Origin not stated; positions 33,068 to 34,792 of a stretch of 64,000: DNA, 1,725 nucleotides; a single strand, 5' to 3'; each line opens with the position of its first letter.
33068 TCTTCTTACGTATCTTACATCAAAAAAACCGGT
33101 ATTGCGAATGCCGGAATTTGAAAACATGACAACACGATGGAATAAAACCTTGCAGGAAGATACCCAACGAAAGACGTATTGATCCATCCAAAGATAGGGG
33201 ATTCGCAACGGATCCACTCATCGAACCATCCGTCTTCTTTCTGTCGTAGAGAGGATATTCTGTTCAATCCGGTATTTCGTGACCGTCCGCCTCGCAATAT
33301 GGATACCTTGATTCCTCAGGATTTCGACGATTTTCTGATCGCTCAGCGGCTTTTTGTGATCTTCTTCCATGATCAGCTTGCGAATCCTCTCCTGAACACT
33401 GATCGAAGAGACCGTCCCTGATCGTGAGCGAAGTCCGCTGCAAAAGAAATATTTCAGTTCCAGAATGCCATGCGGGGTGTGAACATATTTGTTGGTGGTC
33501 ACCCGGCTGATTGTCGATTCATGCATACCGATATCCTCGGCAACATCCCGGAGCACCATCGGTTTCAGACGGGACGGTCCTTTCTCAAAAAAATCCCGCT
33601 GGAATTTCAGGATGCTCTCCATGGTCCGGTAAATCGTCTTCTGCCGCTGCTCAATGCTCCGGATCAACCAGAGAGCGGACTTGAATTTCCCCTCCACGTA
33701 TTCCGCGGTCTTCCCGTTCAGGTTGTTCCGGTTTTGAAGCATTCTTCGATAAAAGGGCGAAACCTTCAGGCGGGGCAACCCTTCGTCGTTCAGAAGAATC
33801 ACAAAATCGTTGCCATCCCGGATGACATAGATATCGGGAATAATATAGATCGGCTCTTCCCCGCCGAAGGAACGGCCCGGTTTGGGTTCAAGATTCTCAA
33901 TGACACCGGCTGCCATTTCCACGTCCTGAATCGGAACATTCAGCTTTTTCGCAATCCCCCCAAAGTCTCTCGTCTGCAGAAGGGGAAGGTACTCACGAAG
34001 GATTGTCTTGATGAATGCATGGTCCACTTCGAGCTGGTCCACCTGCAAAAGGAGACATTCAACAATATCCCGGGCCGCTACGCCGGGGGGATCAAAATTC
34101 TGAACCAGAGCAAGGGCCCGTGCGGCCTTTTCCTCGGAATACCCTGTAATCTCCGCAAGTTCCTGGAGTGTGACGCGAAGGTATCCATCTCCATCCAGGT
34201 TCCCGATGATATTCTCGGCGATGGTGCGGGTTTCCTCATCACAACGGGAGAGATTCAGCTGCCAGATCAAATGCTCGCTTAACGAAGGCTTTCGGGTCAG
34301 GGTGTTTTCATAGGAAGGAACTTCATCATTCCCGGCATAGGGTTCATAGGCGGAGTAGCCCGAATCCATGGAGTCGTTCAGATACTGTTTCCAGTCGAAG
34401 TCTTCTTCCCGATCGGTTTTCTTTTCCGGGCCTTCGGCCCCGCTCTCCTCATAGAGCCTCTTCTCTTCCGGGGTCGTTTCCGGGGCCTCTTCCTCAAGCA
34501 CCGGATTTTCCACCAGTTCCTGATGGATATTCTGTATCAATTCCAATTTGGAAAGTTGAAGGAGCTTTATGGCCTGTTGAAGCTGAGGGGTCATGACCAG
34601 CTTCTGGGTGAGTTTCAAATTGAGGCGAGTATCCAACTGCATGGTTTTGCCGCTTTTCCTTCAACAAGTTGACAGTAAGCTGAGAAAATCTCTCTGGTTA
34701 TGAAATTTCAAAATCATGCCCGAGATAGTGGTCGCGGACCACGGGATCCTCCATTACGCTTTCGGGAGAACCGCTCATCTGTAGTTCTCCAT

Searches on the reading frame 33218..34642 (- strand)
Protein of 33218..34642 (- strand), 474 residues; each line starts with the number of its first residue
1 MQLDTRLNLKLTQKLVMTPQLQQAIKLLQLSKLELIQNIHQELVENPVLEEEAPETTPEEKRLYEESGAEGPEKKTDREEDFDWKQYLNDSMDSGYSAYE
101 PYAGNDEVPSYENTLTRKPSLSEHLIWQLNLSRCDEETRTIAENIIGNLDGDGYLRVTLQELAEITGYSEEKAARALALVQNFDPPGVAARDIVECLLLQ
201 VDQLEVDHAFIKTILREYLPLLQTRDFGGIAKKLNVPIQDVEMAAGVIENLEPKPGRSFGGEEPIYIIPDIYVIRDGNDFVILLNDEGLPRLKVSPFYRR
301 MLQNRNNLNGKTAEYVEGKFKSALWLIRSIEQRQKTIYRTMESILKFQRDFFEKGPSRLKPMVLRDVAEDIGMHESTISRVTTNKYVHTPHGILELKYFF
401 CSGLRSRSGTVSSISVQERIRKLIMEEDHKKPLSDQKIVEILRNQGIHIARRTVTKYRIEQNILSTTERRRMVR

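Call 67: search_protein_families(library=pfam, proteins=[window:33218-34642:-], max_evalue=0.00001)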
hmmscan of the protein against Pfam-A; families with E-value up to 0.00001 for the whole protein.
window:33218-34642:- (474 aa): 3 families
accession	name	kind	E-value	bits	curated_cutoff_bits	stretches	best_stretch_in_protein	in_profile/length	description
PF04963.19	Sigma54_CBD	-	6.1e-60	202.6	22.9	1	111-298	2-185/185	Sigma-54 factor, core binding domain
PF04552.19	Sigma54_DBD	-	1.6e-58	197.4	22.8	1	314-471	2-160/160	Sigma-54, DNA binding domain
PF00309.25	Sigma54_AID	-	6.5e-18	64.8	23.8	1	6-51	1-46/46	Sigma-54 factor, Activator interacting domain (AID)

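Call 71: list_cluster_members(proteins=[window:33218-34642:-, window:54806-56350:+, window:56416-57636:+, window:48086-49618:+, window:42930-44207:-, window:39313-40935:-, window:25139-26938:-, window:9512-11746:-, window:4680-6515:-, window:18919-20112:-])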
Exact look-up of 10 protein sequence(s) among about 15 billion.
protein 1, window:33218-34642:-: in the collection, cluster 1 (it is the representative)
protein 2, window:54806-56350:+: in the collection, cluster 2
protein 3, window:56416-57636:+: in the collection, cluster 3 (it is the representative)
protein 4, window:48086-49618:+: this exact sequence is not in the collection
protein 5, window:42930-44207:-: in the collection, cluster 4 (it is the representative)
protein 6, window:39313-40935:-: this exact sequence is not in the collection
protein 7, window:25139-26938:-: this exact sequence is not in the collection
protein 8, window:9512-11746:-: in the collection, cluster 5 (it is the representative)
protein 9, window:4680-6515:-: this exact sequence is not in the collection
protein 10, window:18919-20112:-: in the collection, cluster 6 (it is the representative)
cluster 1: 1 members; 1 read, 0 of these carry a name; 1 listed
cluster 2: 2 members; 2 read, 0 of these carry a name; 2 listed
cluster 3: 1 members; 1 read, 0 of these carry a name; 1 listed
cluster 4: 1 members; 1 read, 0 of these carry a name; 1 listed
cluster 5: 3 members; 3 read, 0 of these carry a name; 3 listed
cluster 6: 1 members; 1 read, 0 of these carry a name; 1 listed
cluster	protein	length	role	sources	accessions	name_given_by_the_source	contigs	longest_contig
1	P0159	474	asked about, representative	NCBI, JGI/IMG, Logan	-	-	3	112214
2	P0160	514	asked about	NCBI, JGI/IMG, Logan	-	-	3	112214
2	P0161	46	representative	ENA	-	-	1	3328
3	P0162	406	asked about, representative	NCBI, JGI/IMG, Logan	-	-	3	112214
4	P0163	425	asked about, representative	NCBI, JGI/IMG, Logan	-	-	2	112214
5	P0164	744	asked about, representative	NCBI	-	-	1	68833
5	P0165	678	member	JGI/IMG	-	-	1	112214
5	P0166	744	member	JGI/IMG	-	-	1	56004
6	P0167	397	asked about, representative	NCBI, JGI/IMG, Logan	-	-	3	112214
